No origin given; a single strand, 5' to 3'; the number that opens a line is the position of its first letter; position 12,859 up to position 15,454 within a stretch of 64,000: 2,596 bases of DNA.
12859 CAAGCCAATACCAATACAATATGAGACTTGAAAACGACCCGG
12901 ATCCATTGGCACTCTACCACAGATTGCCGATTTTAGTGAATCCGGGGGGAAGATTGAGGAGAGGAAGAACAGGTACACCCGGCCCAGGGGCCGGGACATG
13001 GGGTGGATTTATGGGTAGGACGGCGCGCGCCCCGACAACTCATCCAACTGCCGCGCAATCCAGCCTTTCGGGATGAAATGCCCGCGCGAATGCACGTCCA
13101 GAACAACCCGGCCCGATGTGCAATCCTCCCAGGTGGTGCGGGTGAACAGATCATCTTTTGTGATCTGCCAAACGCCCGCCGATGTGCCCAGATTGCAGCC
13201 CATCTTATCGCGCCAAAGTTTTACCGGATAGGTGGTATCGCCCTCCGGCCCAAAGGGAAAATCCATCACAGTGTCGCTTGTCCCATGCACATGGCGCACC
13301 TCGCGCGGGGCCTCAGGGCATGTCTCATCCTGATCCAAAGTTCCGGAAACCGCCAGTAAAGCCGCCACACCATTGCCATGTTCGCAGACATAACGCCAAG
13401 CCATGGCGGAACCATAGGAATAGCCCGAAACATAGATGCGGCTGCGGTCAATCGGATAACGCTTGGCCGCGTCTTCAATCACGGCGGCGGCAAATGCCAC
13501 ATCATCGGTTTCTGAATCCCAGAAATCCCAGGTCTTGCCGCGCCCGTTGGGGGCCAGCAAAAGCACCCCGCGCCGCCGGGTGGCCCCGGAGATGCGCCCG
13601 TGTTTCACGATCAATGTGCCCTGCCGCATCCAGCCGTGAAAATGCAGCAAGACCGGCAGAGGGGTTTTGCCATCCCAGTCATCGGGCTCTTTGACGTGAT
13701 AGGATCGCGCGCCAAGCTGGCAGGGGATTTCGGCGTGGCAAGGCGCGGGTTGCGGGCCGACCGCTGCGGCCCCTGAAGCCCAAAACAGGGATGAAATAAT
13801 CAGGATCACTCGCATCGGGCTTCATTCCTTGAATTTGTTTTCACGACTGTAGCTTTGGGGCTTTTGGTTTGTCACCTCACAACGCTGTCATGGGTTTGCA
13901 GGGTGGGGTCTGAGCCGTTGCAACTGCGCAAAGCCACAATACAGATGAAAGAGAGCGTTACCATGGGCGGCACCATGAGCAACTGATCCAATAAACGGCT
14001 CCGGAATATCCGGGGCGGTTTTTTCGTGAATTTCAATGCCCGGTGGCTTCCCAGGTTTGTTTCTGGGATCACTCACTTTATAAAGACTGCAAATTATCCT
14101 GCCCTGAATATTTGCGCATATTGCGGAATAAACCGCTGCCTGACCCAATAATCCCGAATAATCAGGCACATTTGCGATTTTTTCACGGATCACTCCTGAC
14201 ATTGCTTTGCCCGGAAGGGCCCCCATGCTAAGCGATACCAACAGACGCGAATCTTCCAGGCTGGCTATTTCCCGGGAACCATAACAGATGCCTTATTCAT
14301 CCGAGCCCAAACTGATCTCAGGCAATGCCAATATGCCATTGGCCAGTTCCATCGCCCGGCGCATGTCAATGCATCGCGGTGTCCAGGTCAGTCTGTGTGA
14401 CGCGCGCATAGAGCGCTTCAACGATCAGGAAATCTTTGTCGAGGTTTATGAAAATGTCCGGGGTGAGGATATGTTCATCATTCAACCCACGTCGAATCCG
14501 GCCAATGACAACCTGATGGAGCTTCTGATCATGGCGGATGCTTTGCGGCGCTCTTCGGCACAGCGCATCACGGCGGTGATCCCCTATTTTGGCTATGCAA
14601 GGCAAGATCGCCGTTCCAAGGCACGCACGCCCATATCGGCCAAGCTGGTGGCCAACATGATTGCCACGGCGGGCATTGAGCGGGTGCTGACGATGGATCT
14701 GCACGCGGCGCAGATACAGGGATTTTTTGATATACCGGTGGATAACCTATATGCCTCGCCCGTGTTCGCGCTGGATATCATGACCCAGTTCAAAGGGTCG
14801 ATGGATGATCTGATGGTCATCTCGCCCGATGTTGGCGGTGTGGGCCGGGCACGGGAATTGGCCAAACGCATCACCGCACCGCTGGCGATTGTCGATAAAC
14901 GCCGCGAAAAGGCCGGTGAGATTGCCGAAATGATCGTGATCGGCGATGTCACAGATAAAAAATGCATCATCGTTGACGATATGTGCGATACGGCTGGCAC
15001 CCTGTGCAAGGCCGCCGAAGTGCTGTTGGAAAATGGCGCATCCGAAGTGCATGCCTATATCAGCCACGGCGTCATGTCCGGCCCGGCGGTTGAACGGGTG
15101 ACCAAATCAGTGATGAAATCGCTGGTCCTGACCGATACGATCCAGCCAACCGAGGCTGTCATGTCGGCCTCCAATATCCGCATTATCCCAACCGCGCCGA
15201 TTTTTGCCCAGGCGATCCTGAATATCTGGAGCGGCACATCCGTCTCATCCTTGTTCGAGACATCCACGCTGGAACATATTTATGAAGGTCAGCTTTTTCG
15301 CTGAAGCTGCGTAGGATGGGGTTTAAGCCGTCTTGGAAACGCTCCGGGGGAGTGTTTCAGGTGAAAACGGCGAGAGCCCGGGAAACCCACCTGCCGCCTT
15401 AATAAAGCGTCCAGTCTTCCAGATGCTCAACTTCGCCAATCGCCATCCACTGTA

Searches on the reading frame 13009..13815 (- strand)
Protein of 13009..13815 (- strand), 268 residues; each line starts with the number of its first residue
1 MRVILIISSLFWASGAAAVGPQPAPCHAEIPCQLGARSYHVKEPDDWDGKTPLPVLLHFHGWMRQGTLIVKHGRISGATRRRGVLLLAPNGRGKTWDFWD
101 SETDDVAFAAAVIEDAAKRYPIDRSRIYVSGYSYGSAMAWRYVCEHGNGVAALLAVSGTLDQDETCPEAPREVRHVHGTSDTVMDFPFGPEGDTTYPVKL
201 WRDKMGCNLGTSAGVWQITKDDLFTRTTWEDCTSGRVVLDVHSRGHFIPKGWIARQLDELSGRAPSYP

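Call 16: search_protein_families(library=pfam, proteins=[window:13009-13815:-], max_evalue=0.01)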
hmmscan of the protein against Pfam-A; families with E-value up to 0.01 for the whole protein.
window:13009-13815:- (268 aa): 6 families
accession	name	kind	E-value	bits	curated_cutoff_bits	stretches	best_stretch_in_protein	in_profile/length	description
PF02230.22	Abhydrolase_2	-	3.1e-05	24.4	23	1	118-189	98-175/217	Phospholipase/Carboxylesterase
PF00561.26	Abhydrolase_1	-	0.00014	22.1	25.8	1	104-173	48-113/245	alpha/beta hydrolase fold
PF20434.5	BD-FAE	-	0.00044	20.3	26.8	1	46-139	8-103/215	BD-FAE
PF12146.15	Hydrolase_4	-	0.00087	19.1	27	1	100-179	53-129/239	Serine aminopeptidase, S33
PF00326.27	Peptidase_S9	-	0.0017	18.3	22.6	1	82-162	13-101/213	Prolyl oligopeptidase family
PF12697.13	Abhydrolase_6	-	0.0019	19.3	26.3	1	58-175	3-107/217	Alpha/beta hydrolase family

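Call 58: search_protein_families(library=ncbifam, proteins=[window:13009-13815:-], max_evalue=0.001)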
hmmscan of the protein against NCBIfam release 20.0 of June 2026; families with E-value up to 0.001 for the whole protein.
window:13009-13815:- (268 aa): 2 families
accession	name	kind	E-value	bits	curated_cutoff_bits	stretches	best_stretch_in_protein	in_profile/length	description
NF050058.1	e_dPHAscl_type1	hypoth_equivalog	9.8e-22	77.7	150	1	33-249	4-252/276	extracellular catalytic domain type 1 short-chain-length polyhydroxyalkanoate depolymerase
TIGR01840.1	esterase_phb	subfamily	3.6e-07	29.9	107.85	1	44-159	6-129/213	PHB depolymerase family esterase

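Call 63: find_homologous_proteins(query=window:13009-13815:-, max_evalue=1e-30)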
Query window:13009-13815:- (268 aa): 1053 proteins with E <= 1e-30 among 6630 candidates; the best 120 are listed.
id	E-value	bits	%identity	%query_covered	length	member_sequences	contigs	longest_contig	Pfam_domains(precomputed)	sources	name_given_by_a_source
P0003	1.1e-186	637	100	100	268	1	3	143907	-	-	-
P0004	7.2e-156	536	88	93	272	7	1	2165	-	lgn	-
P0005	3.9e-151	520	81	100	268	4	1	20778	PF02230.23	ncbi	-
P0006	5.9e-147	506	91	88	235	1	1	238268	PF00561.27,PF02230.23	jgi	jgi:polyhydroxybutyrate depolymerase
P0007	2.1e-146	505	82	94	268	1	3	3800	-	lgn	-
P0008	3.0e-145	501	78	100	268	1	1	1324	-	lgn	-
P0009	1.3e-142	492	77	100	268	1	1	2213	PF02230.23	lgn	-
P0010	1.3e-142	492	77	100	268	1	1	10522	PF02230.23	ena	-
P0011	5.5e-141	487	80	94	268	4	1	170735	PF02230.23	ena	-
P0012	1.0e-140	486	82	94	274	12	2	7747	-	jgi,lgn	jgi:polyhydroxybutyrate depolymerase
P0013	1.4e-140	486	77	100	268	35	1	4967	PF02230.23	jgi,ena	-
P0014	1.8e-140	485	75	100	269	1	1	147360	PF02230.23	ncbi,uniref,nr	ncbi:PHB depolymerase family esterase [uncultured Roseovarius sp.]|uniref:alpha/beta hydrolase famil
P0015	5.6e-140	484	76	99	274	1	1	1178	PF02230.23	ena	-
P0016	6.5e-140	483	78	100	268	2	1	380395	PF02230.23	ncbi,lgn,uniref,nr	ncbi:alpha/beta hydrolase family protein [Roseovarius sp. A-2]|uniref:alpha/beta hydrolase family es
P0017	5.4e-139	480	80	92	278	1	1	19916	PF02230.23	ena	-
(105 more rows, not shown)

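Call 64: find_encoding_contigs(protein=P0006, flank=3000, max_places=3)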
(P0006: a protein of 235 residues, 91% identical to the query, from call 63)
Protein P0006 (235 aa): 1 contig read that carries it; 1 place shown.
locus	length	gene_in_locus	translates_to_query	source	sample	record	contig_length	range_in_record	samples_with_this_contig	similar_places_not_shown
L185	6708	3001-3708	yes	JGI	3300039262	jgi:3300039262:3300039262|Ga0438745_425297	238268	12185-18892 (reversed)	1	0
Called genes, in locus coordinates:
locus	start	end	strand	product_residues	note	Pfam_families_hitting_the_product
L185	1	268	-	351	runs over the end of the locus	PF04116:FA_hydroxylase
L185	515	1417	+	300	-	PF00487:FA_desaturase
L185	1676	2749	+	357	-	PF02912:Phe_tRNA-synt_N, PF01409:tRNA-synt_2d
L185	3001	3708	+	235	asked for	PF00561:Abhydrolase_1 (weak), PF02230:Abhydrolase_2 (weak)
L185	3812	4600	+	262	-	PF00117:GATase, PF07722:Peptidase_C26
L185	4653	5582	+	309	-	PF19420:DDAH_eukar, PF02274:ADI (weak)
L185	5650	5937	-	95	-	PF00216:Bac_DNA_binding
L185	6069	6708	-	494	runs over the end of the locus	PF10423:AMNp_N, PF01048:PNP_UDP_1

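Call 65: find_encoding_contigs(protein=P0004, flank=3000, max_places=3)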
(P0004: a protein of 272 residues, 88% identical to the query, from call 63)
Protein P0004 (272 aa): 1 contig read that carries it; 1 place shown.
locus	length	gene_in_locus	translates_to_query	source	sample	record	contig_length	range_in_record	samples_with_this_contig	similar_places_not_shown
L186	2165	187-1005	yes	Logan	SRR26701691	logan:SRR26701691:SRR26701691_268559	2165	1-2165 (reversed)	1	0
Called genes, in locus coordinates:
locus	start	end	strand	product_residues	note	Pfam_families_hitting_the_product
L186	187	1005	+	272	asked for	-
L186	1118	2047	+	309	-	PF19420:DDAH_eukar, PF02274:ADI (weak)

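Call 66: find_encoding_contigs(protein=P0005, flank=3000, max_places=3)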
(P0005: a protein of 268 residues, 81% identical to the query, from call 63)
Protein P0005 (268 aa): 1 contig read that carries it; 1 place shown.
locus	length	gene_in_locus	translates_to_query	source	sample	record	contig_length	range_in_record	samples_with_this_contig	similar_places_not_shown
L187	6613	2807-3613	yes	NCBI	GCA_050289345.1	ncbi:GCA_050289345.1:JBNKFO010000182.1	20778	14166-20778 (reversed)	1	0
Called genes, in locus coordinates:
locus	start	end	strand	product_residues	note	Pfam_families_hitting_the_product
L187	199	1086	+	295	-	PF00487:FA_desaturase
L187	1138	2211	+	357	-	PF02912:Phe_tRNA-synt_N, PF01409:tRNA-synt_2d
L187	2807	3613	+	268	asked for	PF02230:Abhydrolase_2 (faint)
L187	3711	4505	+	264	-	PF07722:Peptidase_C26, PF00117:GATase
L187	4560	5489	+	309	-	PF19420:DDAH_eukar, PF02274:ADI (weak)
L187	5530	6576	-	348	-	PF00850:Hist_deacetyl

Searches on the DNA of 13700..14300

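Call 7: search_rna_families(source=window, start=13700, end=14300, threshold=evalue, max_evalue=10)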
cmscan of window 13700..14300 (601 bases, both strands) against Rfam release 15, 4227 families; matches with E-value up to 10: 3.
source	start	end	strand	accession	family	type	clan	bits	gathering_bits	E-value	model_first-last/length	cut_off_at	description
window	13782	13874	-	RF01393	isrJ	Gene; sRNA;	-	16.9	37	1.6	1-75/75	no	isrJ Hfq binding RNA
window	13740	13778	-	RF01782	ASpks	Gene; antisense;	-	16.5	52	2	1-75/75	no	ASpks TB sRNA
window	13872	13913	+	RF02795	Pab91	Gene; snRNA; snoRNA; HACA-box;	-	15.2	71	6.7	7-48/57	no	Pab91 RNA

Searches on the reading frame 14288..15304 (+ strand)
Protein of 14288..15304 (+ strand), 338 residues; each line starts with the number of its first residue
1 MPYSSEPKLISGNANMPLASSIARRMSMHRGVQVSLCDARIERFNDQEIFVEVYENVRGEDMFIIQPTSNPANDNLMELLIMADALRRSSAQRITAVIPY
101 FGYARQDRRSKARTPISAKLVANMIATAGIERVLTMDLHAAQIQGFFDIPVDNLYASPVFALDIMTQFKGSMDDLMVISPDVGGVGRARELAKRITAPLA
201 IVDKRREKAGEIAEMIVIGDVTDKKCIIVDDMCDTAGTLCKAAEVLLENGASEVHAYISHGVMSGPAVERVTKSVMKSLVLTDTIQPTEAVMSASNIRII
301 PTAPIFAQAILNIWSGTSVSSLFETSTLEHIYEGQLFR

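Call 16: search_protein_families(library=pfam, proteins=[window:14288-15304:+], max_evalue=0.01)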
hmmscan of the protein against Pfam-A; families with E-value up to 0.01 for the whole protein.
window:14288-15304:+ (338 aa): 4 families
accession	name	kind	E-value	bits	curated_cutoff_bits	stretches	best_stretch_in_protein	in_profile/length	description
PF13793.12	Pribosyltran_N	-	1.1e-49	167.6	25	1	8-129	2-117/117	N-terminal domain of ribose phosphate pyrophosphokinase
PF00156.33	Pribosyltran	-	1.7e-21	76.6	26.3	1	151-280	2-144/158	Phosphoribosyl transferase domain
PF14572.12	Pribosyl_synth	-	4.4e-21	76.1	27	1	213-323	73-183/184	Phosphoribosyl synthetase-associated domain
PF14681.12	UPRTase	-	0.00028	20.9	27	1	220-284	117-181/206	Uracil phosphoribosyltransferase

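Call 19: find_related_loci(query=window:14288-15304:+, collection=genome_contigs, flank=2500)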
Query window:14288-15304:+ (338 aa) in genome_contigs; peptide patterns used: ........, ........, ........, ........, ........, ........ (x = any residue, [..] = any of these).
600 stretches matched a pattern (row limit reached: there are more); 600 encode a relative of the query (tblastn E <= 1e-3); the best 80 are kept; 80 distinct loci.
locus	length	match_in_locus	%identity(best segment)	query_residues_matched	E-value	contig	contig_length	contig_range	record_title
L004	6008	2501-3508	86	1-336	0e+0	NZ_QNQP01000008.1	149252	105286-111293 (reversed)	Roseovarius dicentrarchi strain YLY04 Scaffold8_1, whole genome shotgun sequence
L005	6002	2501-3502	84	1-334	0e+0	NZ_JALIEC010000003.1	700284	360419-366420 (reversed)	Phaeobacter sp. J2-8 3, whole genome shotgun sequence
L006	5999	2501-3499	85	1-333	0e+0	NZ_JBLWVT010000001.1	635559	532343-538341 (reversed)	MAG: Pseudodonghicola sp. isolate EA13-04 A13.024.metabat.2RE.5K@1, whole genome shotgun sequence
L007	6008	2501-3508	83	1-336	0e+0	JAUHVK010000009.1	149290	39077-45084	MAG: Alphaproteobacteria bacterium isolate 1_bin.1 NODE_101_length_149290_cov_14.577221, whole genome shotgun sequence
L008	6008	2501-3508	84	1-336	0e+0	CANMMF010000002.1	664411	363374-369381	uncultured Rhodobacteraceae bacterium isolate 814.fasta genome assembly, contig: NODE_2, whole genome shotgun sequence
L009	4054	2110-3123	83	1-338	0e+0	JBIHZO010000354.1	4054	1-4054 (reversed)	MAG: Cypionkella sp. isolate ME2000-03-15pf_3300044539_group1_bin132 Rohwer_bin1953_scaffold_18718_c1, whole genome shot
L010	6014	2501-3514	82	1-338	0e+0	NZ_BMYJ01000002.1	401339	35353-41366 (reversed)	Neogemmobacter tilapiae strain KCTC 23310 sequence02, whole genome shotgun sequence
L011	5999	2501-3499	84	1-334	0e+0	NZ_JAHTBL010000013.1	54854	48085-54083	Cognatishimia sp. MH4019 contig13, whole genome shotgun sequence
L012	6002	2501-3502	83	1-336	0e+0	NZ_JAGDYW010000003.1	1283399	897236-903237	MAG: Cognatishimia sp. isolate FR12alp11 FR12ZCynBig_contig_1136, whole genome shotgun sequence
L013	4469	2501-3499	83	1-333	0e+0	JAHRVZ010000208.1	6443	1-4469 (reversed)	MAG: Rhodobacteraceae bacterium isolate DC_out172 k91_2044417, whole genome shotgun sequence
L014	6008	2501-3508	82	1-336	0e+0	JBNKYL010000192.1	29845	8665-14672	MAG: Paracoccaceae bacterium isolate D1D2.bin.22.orig k141_493727, whole genome shotgun sequence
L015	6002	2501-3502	82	1-336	0e+0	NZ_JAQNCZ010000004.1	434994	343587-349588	Cognatishimia sp. SS12 contig4, whole genome shotgun sequence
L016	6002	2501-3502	82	1-334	0e+0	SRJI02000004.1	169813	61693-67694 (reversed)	Carideicomes alvinocaridis strain SCR17 scaffold_3, whole genome shotgun sequence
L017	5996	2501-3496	83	6-338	0e+0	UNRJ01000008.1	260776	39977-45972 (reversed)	Rhodobacteraceae bacterium Alg238-R152 genome assembly, contig: Contig_8, whole genome shotgun sequence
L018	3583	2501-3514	80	1-338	0e+0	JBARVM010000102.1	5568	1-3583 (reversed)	MAG: Paracoccaceae bacterium isolate MFD12160_ilm_asm_bin7 k127_127346, whole genome shotgun sequence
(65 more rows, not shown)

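Call 40: find_encoding_contigs(protein=window:14288-15304:+, flank=2500, max_places=10)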
Protein window:14288-15304:+ (338 aa): 2 contigs read that carry it; 2 places shown.
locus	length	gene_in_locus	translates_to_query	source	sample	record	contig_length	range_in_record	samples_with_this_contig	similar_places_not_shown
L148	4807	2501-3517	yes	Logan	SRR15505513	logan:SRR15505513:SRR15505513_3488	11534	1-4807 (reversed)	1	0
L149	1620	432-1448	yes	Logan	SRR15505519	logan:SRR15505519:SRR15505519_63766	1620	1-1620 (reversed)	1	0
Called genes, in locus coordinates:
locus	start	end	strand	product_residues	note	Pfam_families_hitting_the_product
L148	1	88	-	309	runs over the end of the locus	PF19420:DDAH_eukar, PF02274:ADI (weak)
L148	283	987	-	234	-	-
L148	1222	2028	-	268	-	-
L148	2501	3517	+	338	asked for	PF13793:Pribosyltran_N, PF00156:Pribosyltran, PF14572:Pribosyl_synth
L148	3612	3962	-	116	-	PF09458:H_lectin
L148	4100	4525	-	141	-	PF02823:ATP-synt_DE_N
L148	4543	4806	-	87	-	?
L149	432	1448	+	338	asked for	PF13793:Pribosyltran_N, PF00156:Pribosyltran, PF14572:Pribosyl_synth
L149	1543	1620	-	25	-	?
